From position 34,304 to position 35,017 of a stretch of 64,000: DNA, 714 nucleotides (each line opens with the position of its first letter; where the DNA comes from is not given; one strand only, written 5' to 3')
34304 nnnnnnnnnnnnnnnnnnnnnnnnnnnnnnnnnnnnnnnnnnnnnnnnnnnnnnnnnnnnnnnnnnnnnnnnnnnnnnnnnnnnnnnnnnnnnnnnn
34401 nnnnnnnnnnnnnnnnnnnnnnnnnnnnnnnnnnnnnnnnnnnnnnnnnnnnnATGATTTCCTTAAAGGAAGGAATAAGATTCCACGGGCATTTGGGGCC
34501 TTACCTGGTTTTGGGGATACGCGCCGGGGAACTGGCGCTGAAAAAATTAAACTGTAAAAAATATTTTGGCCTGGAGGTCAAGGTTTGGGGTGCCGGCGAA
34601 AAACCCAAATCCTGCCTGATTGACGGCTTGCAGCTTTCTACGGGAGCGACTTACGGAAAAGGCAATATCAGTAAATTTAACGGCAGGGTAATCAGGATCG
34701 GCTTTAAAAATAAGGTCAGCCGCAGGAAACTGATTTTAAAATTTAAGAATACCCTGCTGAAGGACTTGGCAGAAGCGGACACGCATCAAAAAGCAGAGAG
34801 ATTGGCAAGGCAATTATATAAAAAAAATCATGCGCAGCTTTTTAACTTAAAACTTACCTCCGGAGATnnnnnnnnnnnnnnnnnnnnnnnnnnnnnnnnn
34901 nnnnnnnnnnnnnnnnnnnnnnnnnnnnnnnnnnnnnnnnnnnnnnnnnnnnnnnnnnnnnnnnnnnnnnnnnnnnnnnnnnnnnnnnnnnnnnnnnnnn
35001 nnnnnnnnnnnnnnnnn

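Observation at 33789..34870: Orphan LarB-like gene translationally coupled to an FmdE-domain gene upstream of acsC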

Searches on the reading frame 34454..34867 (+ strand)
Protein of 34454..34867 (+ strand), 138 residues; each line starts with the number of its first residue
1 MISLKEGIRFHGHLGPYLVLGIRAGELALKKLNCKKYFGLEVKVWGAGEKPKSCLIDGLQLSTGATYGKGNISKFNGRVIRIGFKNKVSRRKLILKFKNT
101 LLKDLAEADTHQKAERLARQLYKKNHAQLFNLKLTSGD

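Call 3: search_protein_families(library=pfam, proteins=[window:34454-34867:+], max_evalue=0.01)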
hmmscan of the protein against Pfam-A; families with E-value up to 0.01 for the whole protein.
window:34454-34867:+ (138 aa): 1 family
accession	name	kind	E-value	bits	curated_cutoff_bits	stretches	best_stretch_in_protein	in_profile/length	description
PF02663.19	FmdE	-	2.1e-17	63.8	22.9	1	10-120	1-122/133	FmdE, Molybdenum formylmethanofuran dehydrogenase operon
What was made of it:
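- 34454..34870 (+): Single-domain FmdE-family (PF02663) protein of the HGHxGP subfamily; function unknown, probably a metal- or ligand-binding accessory. Pfam FmdE 63.8 bits (call 3).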

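Call 4: search_protein_families(library=ncbifam, proteins=[window:34454-34867:+], max_evalue=0.01)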
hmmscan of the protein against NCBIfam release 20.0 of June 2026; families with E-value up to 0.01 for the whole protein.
window:34454-34867:+ (138 aa): 0 families

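Call 9: find_encoding_contigs(protein=window:34454-34867:+, flank=10000, max_places=10)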
Protein window:34454-34867:+ (138 aa): 1 contig read that carries it; 1 place shown.
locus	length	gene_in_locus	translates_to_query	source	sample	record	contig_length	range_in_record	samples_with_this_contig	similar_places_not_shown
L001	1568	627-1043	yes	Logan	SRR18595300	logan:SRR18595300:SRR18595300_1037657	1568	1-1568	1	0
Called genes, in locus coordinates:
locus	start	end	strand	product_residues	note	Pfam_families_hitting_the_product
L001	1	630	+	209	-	?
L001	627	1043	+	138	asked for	PF02663:FmdE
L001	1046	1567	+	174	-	?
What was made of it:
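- Tried and rejected: The FmdE look-up returned only a 1.6-kb Logan contig (call 9).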

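Call 10: find_homologous_proteins(query=window:34454-34867:+, max_evalue=0.001)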
Query window:34454-34867:+ (138 aa): 1028 proteins with E <= 0.001 among 1046 candidates; the best 120 are listed.
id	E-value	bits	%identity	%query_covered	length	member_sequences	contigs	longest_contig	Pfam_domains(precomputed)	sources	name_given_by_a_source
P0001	1.5e-84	299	100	100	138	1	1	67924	PF02663.20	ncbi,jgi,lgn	ncbi:MAG: formylmethanofuran dehydrogenase subunit E family protein [Candidatus Omnitrophota bacteri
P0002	9.1e-73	261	87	99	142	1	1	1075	PF02663.20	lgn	-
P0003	2.3e-57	211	69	98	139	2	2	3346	PF02663.20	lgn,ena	-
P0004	8.3e-57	209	68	98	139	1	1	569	PF02663.20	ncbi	-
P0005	7.3e-55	203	68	96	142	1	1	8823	PF02663.20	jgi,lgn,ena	-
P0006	1.2e-54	202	70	98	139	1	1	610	PF02663.20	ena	-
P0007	1.6e-54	202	68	96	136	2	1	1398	PF02663.20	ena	-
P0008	2.7e-54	201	67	98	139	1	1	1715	PF02663.20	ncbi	-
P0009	5.0e-54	200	65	98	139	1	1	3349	PF02663.20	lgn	-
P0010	5.2e-54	200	69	97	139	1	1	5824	PF02663.20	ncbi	-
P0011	5.7e-54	200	70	96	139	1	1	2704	PF02663.20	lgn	-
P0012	1.3e-53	199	66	99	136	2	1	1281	PF02663.20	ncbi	-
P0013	1.5e-53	199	70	94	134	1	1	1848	PF02663.20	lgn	-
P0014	1.7e-53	199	69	96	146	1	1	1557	PF02663.20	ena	-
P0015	1.9e-53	198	66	95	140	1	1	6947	PF02663.20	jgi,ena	-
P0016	2.6e-53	198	67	98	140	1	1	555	PF02663.20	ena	-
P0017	3.9e-53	197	68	96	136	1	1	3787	PF02663.20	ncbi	-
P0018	6.7e-53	197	66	97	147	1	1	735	PF02663.20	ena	-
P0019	7.7e-53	196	67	95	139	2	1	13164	PF02663.20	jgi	-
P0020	2.0e-52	195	64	98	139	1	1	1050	PF02663.20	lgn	-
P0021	2.1e-52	195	66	98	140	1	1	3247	PF02663.20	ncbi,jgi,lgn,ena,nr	ncbi:MAG: formylmethanofuran dehydrogenase subunit E family protein [Candidatus Omnitrophica bacteri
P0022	2.4e-52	195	70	96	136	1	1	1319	PF02663.20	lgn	-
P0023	3.3e-52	194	65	98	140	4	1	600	PF02663.20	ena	-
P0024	3.4e-52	194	66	95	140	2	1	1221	PF02663.20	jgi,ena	-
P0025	3.4e-52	194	64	99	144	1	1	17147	PF02663.20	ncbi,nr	ncbi:MAG: formylmethanofuran dehydrogenase subunit E family protein [Candidatus Omnitrophica bacteri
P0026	3.6e-52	194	66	95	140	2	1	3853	PF02663.20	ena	-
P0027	4.8e-52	194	64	98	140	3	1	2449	PF02663.20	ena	-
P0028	4.8e-52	194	68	95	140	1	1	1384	PF02663.20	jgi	jgi:formylmethanofuran dehydrogenase subunit E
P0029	4.9e-52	194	68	96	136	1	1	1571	PF02663.20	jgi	jgi:formylmethanofuran dehydrogenase subunit E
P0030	5.1e-52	194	66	99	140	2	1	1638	PF02663.20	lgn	-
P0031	6.7e-52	193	65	96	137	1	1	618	PF02663.20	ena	-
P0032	7.2e-52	193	67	96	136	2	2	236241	PF02663.20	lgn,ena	-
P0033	8.1e-52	193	67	95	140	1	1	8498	PF02663.20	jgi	-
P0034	8.6e-52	193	70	93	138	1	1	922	PF02663.20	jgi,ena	-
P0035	9.5e-52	193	68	98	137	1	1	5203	PF02663.20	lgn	-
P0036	1.1e-51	193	67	99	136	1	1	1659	PF02663.20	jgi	jgi:formylmethanofuran dehydrogenase subunit E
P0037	1.2e-51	193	65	96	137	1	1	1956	PF02663.20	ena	-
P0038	1.5e-51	192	62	94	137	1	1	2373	PF02663.20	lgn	-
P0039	1.9e-51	192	66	95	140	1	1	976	PF02663.20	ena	-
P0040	2.7e-51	191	67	95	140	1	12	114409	PF02663.20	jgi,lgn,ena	jgi:formylmethanofuran dehydrogenase subunit E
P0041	3.5e-51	191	67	96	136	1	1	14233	PF02663.20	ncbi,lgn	-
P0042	3.6e-51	191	65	96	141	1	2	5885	PF02663.20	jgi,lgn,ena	-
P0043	3.9e-51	191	62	99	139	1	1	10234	PF02663.20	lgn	-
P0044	4.9e-51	191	65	96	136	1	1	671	PF02663.20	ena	-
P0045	5.0e-51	191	65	95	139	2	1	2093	PF02663.20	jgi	-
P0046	5.9e-51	190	62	98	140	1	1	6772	PF02663.20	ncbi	-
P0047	6.3e-51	190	69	96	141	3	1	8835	PF02663.20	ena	-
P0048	6.4e-51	190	67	95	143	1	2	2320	PF02663.20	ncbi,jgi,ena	-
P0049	6.6e-51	190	66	98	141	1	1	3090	PF02663.20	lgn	-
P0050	6.7e-51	190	67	98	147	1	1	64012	PF02663.20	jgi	-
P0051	7.0e-51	190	66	95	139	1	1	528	PF02663.20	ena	-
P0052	7.5e-51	190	64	95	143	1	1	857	PF02663.20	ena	-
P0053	7.6e-51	190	65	95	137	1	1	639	PF02663.20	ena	-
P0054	8.1e-51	190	65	96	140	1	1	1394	PF02663.20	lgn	-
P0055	8.2e-51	190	67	96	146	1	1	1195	PF02663.20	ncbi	-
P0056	1.1e-50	189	65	96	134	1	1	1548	PF02663.20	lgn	-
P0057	1.1e-50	189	64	95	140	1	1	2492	PF02663.20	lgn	-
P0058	1.1e-50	189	67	96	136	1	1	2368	PF02663.20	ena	-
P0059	1.2e-50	189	65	95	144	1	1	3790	PF02663.20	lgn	-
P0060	1.2e-50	189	67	96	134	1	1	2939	PF02663.20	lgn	-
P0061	1.3e-50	189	64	98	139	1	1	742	PF02663.20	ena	-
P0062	1.3e-50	189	65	98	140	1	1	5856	PF02663.20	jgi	jgi:formylmethanofuran dehydrogenase subunit E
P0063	1.4e-50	189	66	95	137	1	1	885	PF02663.20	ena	-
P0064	1.5e-50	189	67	96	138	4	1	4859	PF02663.20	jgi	jgi:formylmethanofuran dehydrogenase subunit E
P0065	1.6e-50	189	61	98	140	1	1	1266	PF02663.20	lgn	-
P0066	2.0e-50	189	64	96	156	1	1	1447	PF02663.20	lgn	-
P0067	2.1e-50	189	63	95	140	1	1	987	PF02663.20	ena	-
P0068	2.2e-50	189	65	95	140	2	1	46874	PF02663.20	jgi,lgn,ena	-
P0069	2.7e-50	188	62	94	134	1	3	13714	PF02663.20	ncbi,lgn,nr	ncbi:MAG: formylmethanofuran dehydrogenase subunit E family protein [Candidatus Omnitrophica bacteri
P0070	2.9e-50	188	66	98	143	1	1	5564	PF02663.20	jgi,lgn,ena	jgi:formylmethanofuran dehydrogenase subunit E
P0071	2.9e-50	188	64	94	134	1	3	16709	PF02663.20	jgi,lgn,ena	-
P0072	2.9e-50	188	66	96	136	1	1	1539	PF02663.20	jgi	-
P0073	3.0e-50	188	66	95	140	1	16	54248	PF02663.20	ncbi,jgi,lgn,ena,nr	ncbi:MAG: hypothetical protein COX40_03365 [Candidatus Omnitrophica bacterium CG23_combo_of_CG06-09_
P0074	3.1e-50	188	67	93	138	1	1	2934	PF02663.20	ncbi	-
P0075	3.1e-50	188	64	98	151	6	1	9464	PF02663.20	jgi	-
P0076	3.2e-50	188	67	95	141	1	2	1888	PF02663.20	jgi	jgi:formylmethanofuran dehydrogenase subunit E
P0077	3.7e-50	188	66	96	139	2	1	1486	PF02663.20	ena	-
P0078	4.0e-50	188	64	95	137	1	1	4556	PF02663.20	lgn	-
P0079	4.6e-50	187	63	97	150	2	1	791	PF02663.20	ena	-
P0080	4.7e-50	187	66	95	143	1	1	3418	PF02663.20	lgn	-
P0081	5.0e-50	187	63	95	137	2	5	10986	PF02663.20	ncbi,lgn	-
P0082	5.2e-50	187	64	98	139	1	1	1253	PF02663.20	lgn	-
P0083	5.8e-50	187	66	93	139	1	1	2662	PF02663.20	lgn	-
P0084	6.2e-50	187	66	99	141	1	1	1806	PF02663.20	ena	-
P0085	6.6e-50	187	63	96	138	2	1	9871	PF02663.20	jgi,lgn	-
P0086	6.6e-50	187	66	95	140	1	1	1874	PF02663.20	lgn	-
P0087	6.7e-50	187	65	96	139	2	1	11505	PF02663.20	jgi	jgi:formylmethanofuran dehydrogenase subunit E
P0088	7.0e-50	187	66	94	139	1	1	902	PF02663.20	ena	-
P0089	8.1e-50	187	63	93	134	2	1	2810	PF02663.20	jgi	-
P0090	8.3e-50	187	64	94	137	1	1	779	PF02663.20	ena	-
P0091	8.3e-50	187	71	93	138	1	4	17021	PF02663.20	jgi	jgi:formylmethanofuran dehydrogenase subunit E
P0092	8.9e-50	187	63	96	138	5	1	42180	PF02663.20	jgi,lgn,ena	-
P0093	1.0e-49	186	65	95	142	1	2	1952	PF02663.20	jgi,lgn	-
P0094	1.1e-49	186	67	98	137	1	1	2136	PF02663.20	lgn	-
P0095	1.1e-49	186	63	98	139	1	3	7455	PF02663.20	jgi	jgi:formylmethanofuran dehydrogenase subunit E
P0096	1.2e-49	186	70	88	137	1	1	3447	PF02663.20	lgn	-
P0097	1.2e-49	186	60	98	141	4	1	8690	PF02663.20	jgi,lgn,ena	-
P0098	1.2e-49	186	62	95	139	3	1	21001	PF02663.20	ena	-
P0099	1.3e-49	186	62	98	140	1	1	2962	PF02663.20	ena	-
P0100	1.3e-49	186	64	96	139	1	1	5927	PF02663.20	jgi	jgi:formylmethanofuran dehydrogenase subunit E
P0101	1.3e-49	186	67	93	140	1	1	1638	PF02663.20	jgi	jgi:formylmethanofuran dehydrogenase subunit E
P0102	1.4e-49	186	66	95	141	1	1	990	PF02663.20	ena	-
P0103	1.6e-49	186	63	95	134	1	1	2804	PF02663.20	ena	-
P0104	1.8e-49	186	64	96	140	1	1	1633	PF02663.20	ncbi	-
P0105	1.9e-49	185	65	96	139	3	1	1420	PF02663.20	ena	-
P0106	1.9e-49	185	64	94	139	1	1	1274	PF02663.20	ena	-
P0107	2.0e-49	185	63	95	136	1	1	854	PF02663.20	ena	-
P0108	2.2e-49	185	67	94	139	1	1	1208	PF02663.20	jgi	jgi:formylmethanofuran dehydrogenase subunit E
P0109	2.4e-49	185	65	93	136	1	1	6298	PF02663.20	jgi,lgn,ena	-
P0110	2.4e-49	185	67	93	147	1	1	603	PF02663.20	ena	-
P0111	2.9e-49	185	64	93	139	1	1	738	PF02663.20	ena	-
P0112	3.1e-49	185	66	93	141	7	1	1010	PF02663.20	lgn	-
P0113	3.7e-49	185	62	95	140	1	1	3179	PF02663.20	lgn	-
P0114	3.8e-49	184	65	96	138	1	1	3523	PF02663.20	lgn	-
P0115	3.8e-49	184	62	96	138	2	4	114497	PF02663.20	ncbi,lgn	-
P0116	3.9e-49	184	65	95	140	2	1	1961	PF02663.20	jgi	jgi:formylmethanofuran dehydrogenase subunit E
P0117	4.0e-49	184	67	94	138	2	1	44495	PF02663.20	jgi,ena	-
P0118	4.3e-49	184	63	95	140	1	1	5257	PF02663.20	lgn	-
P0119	4.4e-49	184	66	95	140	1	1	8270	PF02663.20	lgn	-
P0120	5.0e-49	184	62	95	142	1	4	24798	PF02663.20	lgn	-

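Call 11: find_encoding_contigs(protein=P0032, flank=10000, max_places=2)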
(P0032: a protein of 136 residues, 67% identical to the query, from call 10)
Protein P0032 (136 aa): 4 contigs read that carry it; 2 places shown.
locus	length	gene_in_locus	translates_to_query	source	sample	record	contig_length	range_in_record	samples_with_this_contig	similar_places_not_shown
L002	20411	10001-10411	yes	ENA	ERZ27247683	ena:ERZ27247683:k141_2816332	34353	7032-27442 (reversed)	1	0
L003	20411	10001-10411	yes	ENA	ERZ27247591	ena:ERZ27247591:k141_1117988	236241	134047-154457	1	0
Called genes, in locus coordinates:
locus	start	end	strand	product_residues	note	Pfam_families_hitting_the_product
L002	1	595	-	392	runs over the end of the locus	PF04932:Wzy_C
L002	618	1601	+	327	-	PF00535:Glycos_transf_2, PF13641:Glyco_tranf_2_3, PF13632:Glyco_trans_2_3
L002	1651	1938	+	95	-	PF02686:GatC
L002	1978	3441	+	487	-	PF01425:Amidase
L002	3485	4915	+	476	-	PF02934:GatB_N, PF02637:GatB_Yqey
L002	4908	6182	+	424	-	PF22694:CtpB_N-like, PF00595:PDZ, PF13180:PDZ_2, PF17820:PDZ_6, PF03572:Peptidase_S41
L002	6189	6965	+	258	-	PF04748:Polysacc_deac_2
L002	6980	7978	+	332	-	PF02543:Carbam_trans_N (faint), PF00814:TsaD, PF22521:HypF_C_2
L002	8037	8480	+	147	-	PF02308:MgtC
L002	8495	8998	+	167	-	PF04519:Bactofilin, PF12728:HTH_17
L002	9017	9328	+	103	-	PF12728:HTH_17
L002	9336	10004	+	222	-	PF00731:AIRC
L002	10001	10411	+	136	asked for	PF02663:FmdE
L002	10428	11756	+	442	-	PF04060:FeS, PF03599:CdhD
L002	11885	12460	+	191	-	PF01909:NTP_transf_2 (weak), PF18765:Polbeta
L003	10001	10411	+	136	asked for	PF02663:FmdE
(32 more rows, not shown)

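Call 12: find_encoding_contigs(protein=P0040, flank=10000, max_places=2)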
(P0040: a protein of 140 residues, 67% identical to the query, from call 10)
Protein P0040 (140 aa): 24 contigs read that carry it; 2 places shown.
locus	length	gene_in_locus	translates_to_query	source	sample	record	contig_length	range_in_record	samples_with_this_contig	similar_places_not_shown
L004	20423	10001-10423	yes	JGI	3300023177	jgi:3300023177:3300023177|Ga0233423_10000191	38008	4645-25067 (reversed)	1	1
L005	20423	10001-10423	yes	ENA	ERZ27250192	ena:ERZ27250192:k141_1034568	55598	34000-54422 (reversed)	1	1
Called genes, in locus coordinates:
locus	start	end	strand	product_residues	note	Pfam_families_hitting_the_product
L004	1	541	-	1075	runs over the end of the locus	-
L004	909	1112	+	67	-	-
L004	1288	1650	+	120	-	-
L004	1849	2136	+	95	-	PF02686:GatC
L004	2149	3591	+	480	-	PF01425:Amidase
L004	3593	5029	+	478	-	PF02934:GatB_N, PF02637:GatB_Yqey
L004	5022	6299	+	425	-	PF22694:CtpB_N-like, PF00595:PDZ, PF13180:PDZ_2, PF17820:PDZ_6, PF03572:Peptidase_S41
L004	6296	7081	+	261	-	PF04748:Polysacc_deac_2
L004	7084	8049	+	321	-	PF02543:Carbam_trans_N (faint), PF00814:TsaD, PF22521:HypF_C_2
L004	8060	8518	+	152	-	PF02308:MgtC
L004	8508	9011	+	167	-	PF04519:Bactofilin, PF12728:HTH_17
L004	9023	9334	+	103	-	PF12728:HTH_17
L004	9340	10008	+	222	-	PF00731:AIRC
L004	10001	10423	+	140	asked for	PF02663:FmdE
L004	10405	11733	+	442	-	PF04060:FeS, PF03599:CdhD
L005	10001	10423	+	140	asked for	PF02663:FmdE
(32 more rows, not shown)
